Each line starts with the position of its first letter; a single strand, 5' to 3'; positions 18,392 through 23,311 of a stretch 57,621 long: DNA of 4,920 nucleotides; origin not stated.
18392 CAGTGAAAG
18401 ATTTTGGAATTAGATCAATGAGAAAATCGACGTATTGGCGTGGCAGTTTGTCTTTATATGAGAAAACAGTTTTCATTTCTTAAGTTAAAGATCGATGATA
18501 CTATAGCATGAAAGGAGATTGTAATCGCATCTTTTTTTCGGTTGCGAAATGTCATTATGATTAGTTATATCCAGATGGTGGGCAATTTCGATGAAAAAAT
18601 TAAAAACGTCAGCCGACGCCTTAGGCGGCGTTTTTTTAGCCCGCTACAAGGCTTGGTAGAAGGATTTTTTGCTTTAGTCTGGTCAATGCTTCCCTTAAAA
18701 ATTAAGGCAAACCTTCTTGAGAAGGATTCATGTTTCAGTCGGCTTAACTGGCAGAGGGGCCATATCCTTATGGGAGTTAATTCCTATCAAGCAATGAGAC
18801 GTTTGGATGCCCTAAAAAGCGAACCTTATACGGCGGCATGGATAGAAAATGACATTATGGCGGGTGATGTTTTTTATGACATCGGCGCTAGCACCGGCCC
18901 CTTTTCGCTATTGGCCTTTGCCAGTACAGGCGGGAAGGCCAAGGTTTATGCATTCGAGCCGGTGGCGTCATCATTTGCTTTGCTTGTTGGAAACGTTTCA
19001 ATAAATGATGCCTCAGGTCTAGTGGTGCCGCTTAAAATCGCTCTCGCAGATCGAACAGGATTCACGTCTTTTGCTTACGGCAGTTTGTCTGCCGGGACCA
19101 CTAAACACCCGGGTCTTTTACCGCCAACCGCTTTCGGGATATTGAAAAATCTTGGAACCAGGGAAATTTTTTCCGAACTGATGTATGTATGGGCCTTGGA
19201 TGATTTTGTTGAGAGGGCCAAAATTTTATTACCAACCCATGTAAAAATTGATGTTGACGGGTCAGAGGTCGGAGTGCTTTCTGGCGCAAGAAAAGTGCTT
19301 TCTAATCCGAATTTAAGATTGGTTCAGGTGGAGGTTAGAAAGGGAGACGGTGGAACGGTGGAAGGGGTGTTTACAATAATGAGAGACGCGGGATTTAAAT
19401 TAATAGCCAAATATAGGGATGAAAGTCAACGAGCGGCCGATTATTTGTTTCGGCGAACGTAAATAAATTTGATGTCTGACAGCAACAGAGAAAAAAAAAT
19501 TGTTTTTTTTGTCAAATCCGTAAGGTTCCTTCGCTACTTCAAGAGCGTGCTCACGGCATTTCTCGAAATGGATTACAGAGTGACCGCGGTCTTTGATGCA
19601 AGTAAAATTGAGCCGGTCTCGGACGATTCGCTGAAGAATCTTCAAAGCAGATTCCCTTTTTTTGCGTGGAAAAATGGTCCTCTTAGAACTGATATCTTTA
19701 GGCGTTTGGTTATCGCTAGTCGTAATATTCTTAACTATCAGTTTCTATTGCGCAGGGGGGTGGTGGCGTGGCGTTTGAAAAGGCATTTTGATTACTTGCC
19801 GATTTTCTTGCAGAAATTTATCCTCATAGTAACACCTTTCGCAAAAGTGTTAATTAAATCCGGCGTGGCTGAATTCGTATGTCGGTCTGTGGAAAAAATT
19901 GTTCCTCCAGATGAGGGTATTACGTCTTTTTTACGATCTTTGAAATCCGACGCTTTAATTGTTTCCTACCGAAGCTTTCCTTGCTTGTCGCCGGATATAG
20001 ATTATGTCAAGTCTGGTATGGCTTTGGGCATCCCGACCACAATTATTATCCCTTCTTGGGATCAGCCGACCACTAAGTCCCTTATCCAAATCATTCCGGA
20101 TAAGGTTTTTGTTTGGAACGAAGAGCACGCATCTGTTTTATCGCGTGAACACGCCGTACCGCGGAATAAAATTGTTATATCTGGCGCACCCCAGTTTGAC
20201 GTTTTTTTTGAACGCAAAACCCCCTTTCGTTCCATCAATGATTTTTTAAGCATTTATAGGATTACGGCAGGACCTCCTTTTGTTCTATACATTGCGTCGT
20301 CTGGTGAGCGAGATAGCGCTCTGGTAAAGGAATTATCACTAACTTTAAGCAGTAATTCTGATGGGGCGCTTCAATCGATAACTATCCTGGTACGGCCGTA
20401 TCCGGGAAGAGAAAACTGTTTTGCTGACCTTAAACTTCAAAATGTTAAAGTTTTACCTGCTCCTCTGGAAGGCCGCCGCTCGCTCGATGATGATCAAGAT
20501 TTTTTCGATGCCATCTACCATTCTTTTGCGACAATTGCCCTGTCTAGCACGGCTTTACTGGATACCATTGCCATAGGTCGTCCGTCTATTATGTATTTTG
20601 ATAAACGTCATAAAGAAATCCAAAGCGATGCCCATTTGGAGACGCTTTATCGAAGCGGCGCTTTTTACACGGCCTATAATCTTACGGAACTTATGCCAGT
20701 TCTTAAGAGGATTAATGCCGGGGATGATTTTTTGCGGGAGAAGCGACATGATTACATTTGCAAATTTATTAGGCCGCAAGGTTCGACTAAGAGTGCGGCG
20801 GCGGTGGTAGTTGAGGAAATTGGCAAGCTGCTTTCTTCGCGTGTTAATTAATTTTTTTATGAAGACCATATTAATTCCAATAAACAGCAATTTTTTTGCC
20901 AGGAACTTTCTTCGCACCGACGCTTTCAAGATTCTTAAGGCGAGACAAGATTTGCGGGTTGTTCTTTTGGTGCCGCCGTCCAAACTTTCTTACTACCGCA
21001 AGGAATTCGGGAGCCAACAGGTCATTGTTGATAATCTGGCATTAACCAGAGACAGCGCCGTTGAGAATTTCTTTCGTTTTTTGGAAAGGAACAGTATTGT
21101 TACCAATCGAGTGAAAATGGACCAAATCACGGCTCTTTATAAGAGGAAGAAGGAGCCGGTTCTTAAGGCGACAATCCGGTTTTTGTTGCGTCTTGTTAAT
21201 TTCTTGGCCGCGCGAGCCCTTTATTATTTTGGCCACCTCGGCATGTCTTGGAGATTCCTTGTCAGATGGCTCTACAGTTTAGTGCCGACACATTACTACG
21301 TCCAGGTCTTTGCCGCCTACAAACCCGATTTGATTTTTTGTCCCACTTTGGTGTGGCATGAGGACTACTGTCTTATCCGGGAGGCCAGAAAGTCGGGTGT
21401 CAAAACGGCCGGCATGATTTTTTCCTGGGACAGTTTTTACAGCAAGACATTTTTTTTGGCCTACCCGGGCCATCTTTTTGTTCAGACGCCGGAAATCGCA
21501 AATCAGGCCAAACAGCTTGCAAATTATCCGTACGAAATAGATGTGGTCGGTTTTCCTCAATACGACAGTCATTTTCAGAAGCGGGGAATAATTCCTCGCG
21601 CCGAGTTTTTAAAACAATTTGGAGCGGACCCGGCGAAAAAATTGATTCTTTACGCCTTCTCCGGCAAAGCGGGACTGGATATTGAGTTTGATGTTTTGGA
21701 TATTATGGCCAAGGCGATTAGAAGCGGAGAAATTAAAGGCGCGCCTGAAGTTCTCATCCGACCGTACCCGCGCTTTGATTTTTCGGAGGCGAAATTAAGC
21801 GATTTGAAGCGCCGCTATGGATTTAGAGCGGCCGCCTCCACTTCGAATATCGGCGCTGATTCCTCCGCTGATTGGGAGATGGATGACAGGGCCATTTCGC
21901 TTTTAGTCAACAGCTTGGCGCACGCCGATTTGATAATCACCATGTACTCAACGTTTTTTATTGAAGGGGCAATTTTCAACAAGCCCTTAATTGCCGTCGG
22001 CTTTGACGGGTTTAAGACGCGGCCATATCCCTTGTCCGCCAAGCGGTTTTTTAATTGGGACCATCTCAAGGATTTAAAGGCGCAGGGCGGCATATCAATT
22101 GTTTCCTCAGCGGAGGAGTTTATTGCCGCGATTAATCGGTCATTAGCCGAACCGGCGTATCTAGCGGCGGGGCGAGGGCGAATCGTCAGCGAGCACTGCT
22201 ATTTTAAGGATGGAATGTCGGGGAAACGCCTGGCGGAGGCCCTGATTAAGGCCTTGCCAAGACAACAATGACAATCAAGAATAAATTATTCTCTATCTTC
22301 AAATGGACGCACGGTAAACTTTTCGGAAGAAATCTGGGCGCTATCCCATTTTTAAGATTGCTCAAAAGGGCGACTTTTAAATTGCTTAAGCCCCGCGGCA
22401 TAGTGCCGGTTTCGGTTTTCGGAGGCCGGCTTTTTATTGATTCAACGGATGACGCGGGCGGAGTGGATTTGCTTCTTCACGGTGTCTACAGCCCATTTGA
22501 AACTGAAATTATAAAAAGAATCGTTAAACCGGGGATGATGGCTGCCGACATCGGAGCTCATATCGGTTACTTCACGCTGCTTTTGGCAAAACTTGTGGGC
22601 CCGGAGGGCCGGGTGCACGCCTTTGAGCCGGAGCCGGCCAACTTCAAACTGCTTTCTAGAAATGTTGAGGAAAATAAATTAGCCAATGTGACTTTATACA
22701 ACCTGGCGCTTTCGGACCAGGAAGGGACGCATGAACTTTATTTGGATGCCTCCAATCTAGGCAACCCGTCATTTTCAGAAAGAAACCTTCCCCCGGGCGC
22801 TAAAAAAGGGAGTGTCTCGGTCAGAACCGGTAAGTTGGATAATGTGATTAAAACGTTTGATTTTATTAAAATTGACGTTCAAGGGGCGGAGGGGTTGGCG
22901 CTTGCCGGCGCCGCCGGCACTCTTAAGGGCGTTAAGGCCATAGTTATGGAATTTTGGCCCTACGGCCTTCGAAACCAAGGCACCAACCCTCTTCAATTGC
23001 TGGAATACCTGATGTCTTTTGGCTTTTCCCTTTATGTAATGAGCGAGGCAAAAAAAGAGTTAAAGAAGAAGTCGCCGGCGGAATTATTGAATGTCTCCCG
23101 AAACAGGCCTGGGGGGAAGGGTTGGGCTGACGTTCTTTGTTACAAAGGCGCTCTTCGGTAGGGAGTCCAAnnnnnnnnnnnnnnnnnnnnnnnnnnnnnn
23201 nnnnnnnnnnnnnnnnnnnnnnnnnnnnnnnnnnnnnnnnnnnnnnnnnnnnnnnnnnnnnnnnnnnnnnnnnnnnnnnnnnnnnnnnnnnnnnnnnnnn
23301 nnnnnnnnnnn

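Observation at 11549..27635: Five diverged full-length paralogs of an unassigned ~460-aa GT-B-like enzyme family within 16 kb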

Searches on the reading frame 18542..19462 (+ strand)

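Call 7: search_protein_families(library=pfam, proteins=[window:18542-19462:+], max_evalue=0.001)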
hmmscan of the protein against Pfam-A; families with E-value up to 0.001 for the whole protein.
window:18542-19462:+ (306 aa): 1 family
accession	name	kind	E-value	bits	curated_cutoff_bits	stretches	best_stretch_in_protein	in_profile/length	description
PF05050.19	Methyltransf_21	-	2e-14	54.5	22.7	1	113-287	1-173/173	Methyltransferase FkbM domain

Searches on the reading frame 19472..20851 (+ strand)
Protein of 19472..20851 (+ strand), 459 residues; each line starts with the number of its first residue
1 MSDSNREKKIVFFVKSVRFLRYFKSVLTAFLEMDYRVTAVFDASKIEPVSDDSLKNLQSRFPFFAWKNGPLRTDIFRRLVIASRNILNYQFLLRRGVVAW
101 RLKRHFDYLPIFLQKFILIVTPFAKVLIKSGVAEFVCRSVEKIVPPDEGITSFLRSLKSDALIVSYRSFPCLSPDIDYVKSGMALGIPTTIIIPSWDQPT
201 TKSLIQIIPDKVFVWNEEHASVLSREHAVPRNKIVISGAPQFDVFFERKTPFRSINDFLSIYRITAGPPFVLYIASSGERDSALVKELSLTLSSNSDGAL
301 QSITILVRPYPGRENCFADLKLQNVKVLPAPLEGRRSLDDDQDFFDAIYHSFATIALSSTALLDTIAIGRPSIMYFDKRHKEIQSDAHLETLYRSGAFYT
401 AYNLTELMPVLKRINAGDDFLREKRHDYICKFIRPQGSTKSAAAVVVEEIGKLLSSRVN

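Call 4: search_protein_families(library=pfam, proteins=[window:19472-20851:+], max_evalue=1)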
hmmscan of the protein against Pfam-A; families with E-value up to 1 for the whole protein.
window:19472-20851:+ (459 aa): 1 family
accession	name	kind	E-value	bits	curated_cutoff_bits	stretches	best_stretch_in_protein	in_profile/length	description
PF04464.20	Glyphos_transf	-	0.042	13.2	22.1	1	210-321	136-247/367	CDP-Glycerol:Poly(glycerophosphate) glycerophosphotransferase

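Call 5: search_protein_families(library=ncbifam, proteins=[window:19472-20851:+], max_evalue=1)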
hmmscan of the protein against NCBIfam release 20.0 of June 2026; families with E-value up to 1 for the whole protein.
window:19472-20851:+ (459 aa): 2 families
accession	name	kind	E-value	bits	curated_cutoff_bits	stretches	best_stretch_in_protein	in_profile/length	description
TIGR04396.2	surf_polysacc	subfamily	8e-07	28.6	125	1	210-248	102-140/427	surface carbohydrate biosynthesis protein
NF046086.1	BFO_1060_trans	domain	1.4e-06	27.7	200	1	207-274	103-168/365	BFO_1060 family glycosyltransferase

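Call 75: find_homologous_proteins(query=window:19472-20851:+, max_evalue=0.001)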
Query window:19472-20851:+ (459 aa): 14 proteins with E <= 0.001 among 7983 candidates.
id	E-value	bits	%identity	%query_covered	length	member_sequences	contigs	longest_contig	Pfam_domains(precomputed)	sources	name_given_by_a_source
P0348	0.0e+0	1021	100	100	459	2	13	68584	-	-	-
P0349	4.4e-160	551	54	98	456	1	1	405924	-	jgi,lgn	jgi:hypothetical protein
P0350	2.3e-136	473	49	97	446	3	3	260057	-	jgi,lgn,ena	jgi:hypothetical protein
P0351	2.2e-123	431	47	98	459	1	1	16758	-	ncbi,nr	ncbi:MAG: hypothetical protein Q7S15_01640 [bacterium]|nr:hypothetical protein [bacterium]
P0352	6.0e-122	426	47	98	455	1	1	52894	-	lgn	-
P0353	1.4e-121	425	45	97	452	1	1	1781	-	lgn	-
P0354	1.5e-120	421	47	97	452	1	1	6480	-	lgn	-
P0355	1.9e-120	421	45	98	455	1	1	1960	-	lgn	-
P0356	2.2e-120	421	45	97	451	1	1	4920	-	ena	-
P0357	2.7e-120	420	47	97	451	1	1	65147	-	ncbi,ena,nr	ncbi:MAG: hypothetical protein G01um101417_322 [Parcubacteria group bacterium Gr01-1014_17]|nr:MAG: 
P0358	2.7e-115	404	45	97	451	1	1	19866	-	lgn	-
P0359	6.5e-115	403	45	97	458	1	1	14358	-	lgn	-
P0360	8.6e-112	392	44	98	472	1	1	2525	-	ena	-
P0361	6.6e-43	165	29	96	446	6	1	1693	-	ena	-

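Call 87: predict_structure(alignment_id=A4)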
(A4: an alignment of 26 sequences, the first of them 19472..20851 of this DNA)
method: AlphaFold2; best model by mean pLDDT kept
length: 459 residues; sequences in the alignment: 26
mean_pLDDT: 91.6   pTM: 0.90
mean pLDDT of the five models: 91.6, 90.5, 90.1, 89.8, 89.2
residues with pLDDT >= 90: 341; 70-90: 103; 50-70: 13; < 50: 2
segments of 3 or more residues with pLDDT < 50: none
pLDDT, mean of each block of 10 residues (from residue 1): 71 93 95 96 82 93 96 95 95 90 92 93 90 95 96 97 89 92 98 91 93 96 95 96 89 95 92 87 94 96 95 87 91 71 92 94 93 93 81 91 97 97 94 83 95 83
secondary structure, 60 per line:
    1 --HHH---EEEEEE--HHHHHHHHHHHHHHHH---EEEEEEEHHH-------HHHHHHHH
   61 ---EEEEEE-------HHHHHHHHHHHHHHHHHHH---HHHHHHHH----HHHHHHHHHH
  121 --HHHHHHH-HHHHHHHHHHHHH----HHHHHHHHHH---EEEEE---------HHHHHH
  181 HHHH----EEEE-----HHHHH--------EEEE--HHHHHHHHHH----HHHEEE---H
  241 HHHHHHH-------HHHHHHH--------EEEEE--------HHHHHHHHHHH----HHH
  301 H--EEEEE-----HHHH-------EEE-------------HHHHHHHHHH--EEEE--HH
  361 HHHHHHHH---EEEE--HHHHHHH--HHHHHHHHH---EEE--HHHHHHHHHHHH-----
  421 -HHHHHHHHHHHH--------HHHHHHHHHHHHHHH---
elements in order: E9-14 H17-32 E36-42 H53-60 E64-69 H77-95 H99-106 H111-120 H123-129 H131-143 H148-157 E161-165 H175-184 E189-192 H198-202 E211-214 H217-226 E234-236 H240-247 H255-261 E270-274 H283-293 H298-301 E304-308 H314-317 E325-327 H341-350 E353-356 H359-368 E372-375 H378-384 H387-395 E399-401 H404-415 H422-433 H442-456

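Call 90: fold_search(model_id=the predicted structure, library=pdb)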
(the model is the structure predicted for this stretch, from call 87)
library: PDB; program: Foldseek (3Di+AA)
matches with E <= 10: 1567; with E <= 0.001: 316
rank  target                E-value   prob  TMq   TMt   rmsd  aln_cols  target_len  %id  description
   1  5xvs_B                5.8e-13  1.00  0.46  0.55   9.5       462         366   13  Crystal structure of UDP-GlcNAc 2-epimerase NeuC complexed with UDP (released 2018-04-11)
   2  5zlr_A                9.4e-12  1.00  0.49  0.59   8.7       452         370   13  Structure of NeuC (released 2018-05-16)
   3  5xvs_A                1.8e-11  1.00  0.49  0.60   8.7       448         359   12  Crystal structure of UDP-GlcNAc 2-epimerase NeuC complexed with UDP (released 2018-04-11)
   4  1f6d_A                2.5e-10  1.00  0.55  0.65   7.9       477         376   13  THE STRUCTURE OF UDP-N-ACETYLGLUCOSAMINE 2-EPIMERASE FROM E. COLI. (released 2000-12-13)
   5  8sxw_C                5.4e-10  1.00  0.51  0.63   7.6       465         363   14  X-ray crystal structure of UDP- 2,3-diacetamido-2,3-dideoxy-glucuronic acid-2-epimerase from Thermus thermophilus stra (released 2023-09-13)
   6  8sye_B                1.1e-09  1.00  0.45  0.55   9.4       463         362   13  X-ray crystal structure of UDP-2,3-diacetamido-2,3-dideoxy-glucuronic acid-2-epimerase from Thermus thermophilus strai (released 2023-09-13)
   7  8syd_B                1.2e-09  1.00  0.47  0.55   8.8       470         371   13  X-ray crystal structure of UDP-2,3-diacetamido-2,3-dideoxy-glucuronic acid-2-epimerase from Thermus thermophilus strai (released 2023-09-13)
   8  1v4v_A                1.3e-09  1.00  0.54  0.65   8.5       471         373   13  Crystal Structure Of UDP-N-Acetylglucosamine 2-Epimerase From Thermus Thermophilus HB8 (released 2003-12-02)
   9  6vlb_A                1.3e-09  1.00  0.56  0.68   6.6       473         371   10  Crystal structure of ligand-free UDP-GlcNAc 2-epimerase from Neisseria meningitidis (released 2020-11-11)
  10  8sxw_D                1.6e-09  1.00  0.52  0.63   8.4       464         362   13  X-ray crystal structure of UDP- 2,3-diacetamido-2,3-dideoxy-glucuronic acid-2-epimerase from Thermus thermophilus stra (released 2023-09-13)
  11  1f6d_C                1.6e-09  1.00  0.54  0.65   6.4       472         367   12  THE STRUCTURE OF UDP-N-ACETYLGLUCOSAMINE 2-EPIMERASE FROM E. COLI. (released 2000-12-13)
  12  8sy9_B                1.6e-09  1.00  0.45  0.55   9.3       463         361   13  X-ray crystal structure of UDP-2,3-diacetamido-2,3-dideoxy-glucuronic acid-2-epimerase from Thermus thermophilus strai (released 2023-09-13)
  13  3ot5_C                1.9e-09  1.00  0.53  0.63   6.9       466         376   12  2.2 Angstrom Resolution Crystal Structure of putative UDP-N-acetylglucosamine 2-epimerase from Listeria monocytogenes (released 2010-09-22)
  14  3ot5_A                2.0e-09  1.00  0.58  0.70   5.6       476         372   11  2.2 Angstrom Resolution Crystal Structure of putative UDP-N-acetylglucosamine 2-epimerase from Listeria monocytogenes (released 2010-09-22)
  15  7yp3_F                2.3e-09  1.00  0.52  0.56   8.3       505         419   13  Crystal structure of elaiophylin glycosyltransferase in complex with elaiophylin (released 2022-11-02)
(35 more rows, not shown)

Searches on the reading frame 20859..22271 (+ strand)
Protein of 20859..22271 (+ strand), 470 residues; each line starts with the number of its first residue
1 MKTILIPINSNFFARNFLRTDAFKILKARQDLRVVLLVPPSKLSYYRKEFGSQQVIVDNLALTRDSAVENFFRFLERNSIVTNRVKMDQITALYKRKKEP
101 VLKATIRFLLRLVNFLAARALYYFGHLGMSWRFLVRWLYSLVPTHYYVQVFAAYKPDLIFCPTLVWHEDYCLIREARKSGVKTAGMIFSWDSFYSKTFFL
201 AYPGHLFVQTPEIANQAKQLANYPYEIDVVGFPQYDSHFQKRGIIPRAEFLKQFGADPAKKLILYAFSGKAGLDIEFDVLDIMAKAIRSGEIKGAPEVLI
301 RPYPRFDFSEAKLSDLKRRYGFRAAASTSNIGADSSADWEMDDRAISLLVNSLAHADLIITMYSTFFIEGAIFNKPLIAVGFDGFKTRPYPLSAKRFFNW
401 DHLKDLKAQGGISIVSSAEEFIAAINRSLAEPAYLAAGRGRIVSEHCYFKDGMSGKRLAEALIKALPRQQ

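Call 4: search_protein_families(library=pfam, proteins=[window:20859-22271:+], max_evalue=1)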
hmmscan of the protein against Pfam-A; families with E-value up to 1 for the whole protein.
window:20859-22271:+ (470 aa): 1 family
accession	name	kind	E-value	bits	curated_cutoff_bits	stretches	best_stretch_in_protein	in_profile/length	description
PF04464.20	Glyphos_transf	-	2.1e-06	27.4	22.1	1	226-463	159-366/367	CDP-Glycerol:Poly(glycerophosphate) glycerophosphotransferase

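Call 5: search_protein_families(library=ncbifam, proteins=[window:20859-22271:+], max_evalue=1)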
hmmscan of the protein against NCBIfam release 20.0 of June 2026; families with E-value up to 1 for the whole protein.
window:20859-22271:+ (470 aa): 4 families
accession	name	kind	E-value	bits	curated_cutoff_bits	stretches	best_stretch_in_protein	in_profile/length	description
NF046086.1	BFO_1060_trans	domain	4.9e-10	39.1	200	2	407-466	300-364/365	BFO_1060 family glycosyltransferase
NF041712.1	techglyph_taseTarF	equivalog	0.049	12.7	550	1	356-463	288-387/388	teichoic acid glycerol-phosphate transferase TarF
NF041713.1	Tar_polymTarL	equivalog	0.05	12.2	1000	1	354-463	464-560/562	teichoic acid ribitol-phosphate polymerase TarL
NF041711.1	TagprimaseTarB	equivalog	0.13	11.5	500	1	353-383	265-295/362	teichoic acid glycerol-phosphate primase TarB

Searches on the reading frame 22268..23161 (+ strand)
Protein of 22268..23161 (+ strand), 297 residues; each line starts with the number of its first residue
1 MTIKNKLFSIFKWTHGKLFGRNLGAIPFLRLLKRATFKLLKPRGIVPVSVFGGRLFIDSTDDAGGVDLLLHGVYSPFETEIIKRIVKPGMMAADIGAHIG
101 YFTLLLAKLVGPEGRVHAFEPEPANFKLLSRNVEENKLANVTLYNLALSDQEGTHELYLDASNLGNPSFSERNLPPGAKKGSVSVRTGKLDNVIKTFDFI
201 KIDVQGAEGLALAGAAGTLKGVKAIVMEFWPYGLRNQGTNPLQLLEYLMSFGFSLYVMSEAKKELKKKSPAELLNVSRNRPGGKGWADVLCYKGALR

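Call 7: search_protein_families(library=pfam, proteins=[window:22268-23161:+], max_evalue=0.001)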
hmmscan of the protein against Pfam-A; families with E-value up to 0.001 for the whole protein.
window:22268-23161:+ (297 aa): 3 families
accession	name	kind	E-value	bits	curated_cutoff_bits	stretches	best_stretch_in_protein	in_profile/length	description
PF05050.19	Methyltransf_21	-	7.4e-19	68.9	22.7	1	94-254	1-172/173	Methyltransferase FkbM domain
PF02475.24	TRM5-TYW2_MTfase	-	1.8e-06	28.4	28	1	78-142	26-89/164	TRM5/TYW2 methyltransferase domain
PF01135.25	PCMT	-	0.00021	21.5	20.3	1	80-143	67-128/210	Protein-L-isoaspartate(D-aspartate) O-methyltransferase (PCMT)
